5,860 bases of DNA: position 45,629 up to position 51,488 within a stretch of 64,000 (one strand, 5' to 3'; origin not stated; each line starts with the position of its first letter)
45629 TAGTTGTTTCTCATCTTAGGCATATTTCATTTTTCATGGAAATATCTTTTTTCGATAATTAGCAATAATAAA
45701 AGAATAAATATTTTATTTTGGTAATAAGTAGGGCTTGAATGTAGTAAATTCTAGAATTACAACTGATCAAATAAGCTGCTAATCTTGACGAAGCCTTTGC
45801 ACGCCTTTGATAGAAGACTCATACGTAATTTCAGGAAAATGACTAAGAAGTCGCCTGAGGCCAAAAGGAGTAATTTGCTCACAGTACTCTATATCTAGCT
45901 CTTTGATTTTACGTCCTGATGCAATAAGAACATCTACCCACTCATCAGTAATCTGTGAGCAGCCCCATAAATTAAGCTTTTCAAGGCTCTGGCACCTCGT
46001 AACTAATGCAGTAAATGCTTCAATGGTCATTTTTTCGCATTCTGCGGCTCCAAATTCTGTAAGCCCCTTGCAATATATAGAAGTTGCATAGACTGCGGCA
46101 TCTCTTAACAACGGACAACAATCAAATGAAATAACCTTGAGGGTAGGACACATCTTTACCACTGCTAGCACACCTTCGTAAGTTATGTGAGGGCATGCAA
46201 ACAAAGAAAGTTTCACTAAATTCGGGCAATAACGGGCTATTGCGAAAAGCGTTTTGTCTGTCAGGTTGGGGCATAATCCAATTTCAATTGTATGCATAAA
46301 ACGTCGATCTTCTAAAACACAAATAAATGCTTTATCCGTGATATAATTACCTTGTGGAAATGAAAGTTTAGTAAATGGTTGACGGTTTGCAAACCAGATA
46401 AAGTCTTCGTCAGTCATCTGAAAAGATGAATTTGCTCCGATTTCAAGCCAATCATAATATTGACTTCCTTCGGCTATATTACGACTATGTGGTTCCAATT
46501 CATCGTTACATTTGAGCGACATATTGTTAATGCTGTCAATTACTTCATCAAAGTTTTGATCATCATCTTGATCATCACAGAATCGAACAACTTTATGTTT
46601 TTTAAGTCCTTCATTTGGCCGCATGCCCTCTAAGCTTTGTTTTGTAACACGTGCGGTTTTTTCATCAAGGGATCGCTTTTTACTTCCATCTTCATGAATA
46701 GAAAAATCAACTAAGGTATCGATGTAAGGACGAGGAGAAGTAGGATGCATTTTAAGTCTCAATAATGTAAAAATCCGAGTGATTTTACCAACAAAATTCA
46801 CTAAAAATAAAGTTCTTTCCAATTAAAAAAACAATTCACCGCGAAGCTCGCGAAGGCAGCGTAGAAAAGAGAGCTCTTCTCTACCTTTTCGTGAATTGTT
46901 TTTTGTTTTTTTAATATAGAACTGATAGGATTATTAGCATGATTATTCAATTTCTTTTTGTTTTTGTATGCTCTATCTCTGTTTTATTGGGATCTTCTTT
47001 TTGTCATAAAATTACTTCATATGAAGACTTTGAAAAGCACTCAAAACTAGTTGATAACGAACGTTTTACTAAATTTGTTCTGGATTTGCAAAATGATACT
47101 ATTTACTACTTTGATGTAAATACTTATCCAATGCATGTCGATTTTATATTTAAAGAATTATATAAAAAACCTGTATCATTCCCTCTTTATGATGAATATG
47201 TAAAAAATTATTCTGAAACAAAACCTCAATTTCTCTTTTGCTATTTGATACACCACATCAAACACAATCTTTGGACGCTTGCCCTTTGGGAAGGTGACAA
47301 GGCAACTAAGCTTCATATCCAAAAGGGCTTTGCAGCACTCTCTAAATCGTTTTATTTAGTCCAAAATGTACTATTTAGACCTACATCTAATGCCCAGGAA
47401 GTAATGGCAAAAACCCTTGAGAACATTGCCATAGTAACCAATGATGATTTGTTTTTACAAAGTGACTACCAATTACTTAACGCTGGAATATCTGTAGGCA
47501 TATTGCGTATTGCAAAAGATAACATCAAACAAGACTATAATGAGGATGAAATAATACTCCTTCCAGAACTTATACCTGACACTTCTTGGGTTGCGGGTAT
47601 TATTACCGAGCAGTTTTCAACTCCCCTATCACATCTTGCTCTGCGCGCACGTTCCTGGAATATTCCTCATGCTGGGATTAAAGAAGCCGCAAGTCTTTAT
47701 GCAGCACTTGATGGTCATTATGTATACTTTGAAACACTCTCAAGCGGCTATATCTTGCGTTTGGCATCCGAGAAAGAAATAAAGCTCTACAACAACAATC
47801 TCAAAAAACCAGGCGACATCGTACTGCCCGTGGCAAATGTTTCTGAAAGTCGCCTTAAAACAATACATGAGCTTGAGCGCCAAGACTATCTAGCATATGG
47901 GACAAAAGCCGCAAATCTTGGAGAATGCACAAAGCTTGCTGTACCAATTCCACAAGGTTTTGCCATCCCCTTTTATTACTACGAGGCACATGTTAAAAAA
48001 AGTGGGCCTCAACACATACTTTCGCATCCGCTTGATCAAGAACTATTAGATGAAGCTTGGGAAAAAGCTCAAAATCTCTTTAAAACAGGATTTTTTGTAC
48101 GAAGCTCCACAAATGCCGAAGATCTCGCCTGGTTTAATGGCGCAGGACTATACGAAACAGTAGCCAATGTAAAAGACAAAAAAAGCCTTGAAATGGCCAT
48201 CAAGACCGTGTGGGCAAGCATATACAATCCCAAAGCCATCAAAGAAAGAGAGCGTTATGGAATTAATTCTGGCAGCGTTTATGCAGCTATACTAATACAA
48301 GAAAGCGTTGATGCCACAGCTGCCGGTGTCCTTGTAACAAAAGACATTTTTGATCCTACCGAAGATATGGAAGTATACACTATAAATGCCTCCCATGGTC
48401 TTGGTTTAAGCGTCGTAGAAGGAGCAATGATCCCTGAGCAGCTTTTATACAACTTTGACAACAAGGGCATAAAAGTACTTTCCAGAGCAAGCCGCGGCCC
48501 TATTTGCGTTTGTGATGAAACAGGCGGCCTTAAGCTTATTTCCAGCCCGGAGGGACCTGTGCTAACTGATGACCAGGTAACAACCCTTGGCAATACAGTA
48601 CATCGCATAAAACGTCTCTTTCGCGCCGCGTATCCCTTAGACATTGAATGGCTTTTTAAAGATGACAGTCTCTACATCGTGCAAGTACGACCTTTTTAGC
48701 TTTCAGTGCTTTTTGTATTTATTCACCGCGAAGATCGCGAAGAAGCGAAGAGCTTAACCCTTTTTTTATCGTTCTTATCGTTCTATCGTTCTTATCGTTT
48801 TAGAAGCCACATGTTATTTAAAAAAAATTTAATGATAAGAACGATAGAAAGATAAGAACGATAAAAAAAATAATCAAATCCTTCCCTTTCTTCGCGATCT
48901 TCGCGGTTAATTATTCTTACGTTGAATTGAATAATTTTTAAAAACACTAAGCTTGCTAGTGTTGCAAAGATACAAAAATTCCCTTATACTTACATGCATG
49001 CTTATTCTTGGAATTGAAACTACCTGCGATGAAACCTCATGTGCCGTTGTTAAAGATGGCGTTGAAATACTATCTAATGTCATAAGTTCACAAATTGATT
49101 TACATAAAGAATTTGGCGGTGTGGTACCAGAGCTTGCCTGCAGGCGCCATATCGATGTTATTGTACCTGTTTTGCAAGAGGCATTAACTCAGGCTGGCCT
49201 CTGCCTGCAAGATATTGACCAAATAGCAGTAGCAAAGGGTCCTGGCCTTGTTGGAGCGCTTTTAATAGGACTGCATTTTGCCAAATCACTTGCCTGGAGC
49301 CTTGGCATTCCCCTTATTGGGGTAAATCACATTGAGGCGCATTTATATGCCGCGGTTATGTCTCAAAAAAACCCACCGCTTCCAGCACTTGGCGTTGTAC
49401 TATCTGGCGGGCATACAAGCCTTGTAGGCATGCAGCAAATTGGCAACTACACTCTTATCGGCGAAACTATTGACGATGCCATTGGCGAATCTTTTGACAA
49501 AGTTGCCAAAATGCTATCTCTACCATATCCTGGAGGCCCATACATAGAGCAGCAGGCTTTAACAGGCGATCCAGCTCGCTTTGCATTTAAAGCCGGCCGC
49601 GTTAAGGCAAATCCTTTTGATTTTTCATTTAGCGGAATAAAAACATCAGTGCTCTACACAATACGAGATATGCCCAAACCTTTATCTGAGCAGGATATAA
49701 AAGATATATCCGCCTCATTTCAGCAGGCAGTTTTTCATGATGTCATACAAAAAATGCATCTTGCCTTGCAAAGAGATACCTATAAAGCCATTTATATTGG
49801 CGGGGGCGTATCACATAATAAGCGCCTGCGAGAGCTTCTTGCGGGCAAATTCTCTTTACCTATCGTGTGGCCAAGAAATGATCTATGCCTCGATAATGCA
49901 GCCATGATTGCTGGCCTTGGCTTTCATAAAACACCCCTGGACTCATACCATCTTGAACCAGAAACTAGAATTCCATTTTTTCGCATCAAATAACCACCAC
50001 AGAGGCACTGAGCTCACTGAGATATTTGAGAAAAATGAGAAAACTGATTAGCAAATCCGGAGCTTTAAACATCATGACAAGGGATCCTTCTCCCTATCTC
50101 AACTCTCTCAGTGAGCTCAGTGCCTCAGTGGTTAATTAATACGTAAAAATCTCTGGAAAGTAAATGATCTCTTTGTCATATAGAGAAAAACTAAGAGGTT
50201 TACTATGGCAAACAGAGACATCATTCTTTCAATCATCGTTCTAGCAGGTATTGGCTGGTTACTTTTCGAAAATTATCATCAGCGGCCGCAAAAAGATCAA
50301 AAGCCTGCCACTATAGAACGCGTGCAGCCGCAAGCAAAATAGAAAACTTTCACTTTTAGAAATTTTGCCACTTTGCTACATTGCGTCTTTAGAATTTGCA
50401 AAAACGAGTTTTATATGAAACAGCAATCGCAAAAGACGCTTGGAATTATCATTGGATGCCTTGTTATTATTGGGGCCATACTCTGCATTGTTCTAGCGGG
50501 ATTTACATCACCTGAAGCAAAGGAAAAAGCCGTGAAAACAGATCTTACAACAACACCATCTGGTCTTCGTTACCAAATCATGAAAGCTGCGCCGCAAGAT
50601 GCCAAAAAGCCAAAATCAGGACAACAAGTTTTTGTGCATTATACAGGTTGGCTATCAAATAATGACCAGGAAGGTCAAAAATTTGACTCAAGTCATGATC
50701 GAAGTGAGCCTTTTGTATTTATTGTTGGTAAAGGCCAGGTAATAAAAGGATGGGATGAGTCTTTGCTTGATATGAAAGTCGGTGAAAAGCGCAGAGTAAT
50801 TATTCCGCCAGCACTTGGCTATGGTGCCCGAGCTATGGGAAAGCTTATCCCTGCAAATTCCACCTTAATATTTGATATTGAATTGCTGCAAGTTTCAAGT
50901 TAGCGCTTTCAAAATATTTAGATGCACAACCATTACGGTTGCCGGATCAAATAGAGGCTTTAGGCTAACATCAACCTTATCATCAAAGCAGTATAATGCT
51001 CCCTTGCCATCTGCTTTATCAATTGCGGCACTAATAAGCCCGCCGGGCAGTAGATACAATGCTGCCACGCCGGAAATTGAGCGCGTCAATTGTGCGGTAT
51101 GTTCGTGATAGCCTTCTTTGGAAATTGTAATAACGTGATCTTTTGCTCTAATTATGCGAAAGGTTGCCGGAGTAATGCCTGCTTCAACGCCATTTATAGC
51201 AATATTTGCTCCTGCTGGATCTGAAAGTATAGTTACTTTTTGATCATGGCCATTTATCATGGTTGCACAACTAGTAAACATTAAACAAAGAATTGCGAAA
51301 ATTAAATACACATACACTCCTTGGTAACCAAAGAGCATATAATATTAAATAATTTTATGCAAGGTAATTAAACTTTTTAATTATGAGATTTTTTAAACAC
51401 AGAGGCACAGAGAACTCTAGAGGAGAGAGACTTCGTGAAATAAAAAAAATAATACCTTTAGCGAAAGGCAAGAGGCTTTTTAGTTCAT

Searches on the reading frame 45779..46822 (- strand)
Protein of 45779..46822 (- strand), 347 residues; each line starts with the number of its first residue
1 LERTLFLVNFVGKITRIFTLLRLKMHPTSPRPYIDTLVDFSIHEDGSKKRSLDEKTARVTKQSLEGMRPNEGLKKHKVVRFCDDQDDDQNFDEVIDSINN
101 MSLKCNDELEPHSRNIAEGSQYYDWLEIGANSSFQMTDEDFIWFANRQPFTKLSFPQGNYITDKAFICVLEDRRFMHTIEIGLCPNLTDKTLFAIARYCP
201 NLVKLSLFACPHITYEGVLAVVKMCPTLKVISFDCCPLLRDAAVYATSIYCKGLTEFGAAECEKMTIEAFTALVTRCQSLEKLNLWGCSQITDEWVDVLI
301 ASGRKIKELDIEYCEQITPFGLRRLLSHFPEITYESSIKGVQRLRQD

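Call 58: search_protein_families(library=pfam, proteins=[window:45779-46822:-])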
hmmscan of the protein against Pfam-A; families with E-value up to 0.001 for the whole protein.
window:45779-46822:- (347 aa): 2 families
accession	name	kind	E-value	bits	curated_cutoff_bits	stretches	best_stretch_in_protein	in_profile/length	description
PF13516.12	LRR_6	-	3e-05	24.2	23.4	0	198-221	1-23/24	Leucine Rich repeat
PF12799.13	LRR_4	-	0.00043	20.9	27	0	278-320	1-39/44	Leucine Rich repeats (2 copies)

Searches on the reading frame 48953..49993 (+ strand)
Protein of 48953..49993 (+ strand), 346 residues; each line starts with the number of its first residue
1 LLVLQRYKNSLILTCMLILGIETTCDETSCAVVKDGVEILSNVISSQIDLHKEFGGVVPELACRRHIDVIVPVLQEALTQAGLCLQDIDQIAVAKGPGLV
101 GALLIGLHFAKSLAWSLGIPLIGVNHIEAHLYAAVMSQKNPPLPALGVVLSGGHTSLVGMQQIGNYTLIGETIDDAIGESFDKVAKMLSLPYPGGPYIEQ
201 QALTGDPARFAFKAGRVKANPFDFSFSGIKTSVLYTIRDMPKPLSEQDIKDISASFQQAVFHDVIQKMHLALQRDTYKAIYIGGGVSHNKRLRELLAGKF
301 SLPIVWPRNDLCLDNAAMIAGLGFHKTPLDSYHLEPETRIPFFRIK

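Call 58: search_protein_families(library=pfam, proteins=[window:48953-49993:+])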
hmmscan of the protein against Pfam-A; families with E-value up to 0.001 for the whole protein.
window:48953-49993:+ (346 aa): 2 families
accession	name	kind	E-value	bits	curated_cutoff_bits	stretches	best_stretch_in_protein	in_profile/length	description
PF00814.31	TsaD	-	8.5e-88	294.9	24.8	1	38-320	1-263/264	tRNA N6-adenosine threonylcarbamoyltransferase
PF22521.2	HypF_C_2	-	0.00041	20.6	27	1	221-299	135-216/241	Carbamoyltransferase, Kae1-like Domain, second subdomain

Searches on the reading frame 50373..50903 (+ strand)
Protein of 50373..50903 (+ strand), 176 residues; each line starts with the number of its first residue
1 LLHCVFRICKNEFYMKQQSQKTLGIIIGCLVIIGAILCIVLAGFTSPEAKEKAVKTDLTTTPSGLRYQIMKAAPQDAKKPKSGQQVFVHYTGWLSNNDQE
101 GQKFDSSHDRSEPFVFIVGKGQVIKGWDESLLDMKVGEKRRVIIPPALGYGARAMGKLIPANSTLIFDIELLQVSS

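Call 58: search_protein_families(library=pfam, proteins=[window:50373-50903:+])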
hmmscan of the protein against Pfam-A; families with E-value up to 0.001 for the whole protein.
window:50373-50903:+ (176 aa): 1 family
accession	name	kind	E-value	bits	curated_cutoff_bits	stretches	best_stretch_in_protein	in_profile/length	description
PF00254.34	FKBP_C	-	5.2e-35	120.1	21.1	1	78-172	3-94/94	FKBP-type peptidyl-prolyl cis-trans isomerase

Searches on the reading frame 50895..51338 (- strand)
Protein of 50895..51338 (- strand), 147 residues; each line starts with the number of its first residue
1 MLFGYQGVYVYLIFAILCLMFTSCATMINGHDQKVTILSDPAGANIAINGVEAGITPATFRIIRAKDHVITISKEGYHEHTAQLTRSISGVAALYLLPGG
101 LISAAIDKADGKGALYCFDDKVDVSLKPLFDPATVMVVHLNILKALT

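Call 58: search_protein_families(library=pfam, proteins=[window:50895-51338:-])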
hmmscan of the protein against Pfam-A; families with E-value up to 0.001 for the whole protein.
window:50895-51338:- (147 aa): 1 family
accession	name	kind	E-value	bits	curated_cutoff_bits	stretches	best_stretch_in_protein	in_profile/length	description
PF08308.17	PEGA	-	4.7e-12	46.1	20.8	1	34-84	3-53/71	PEGA domain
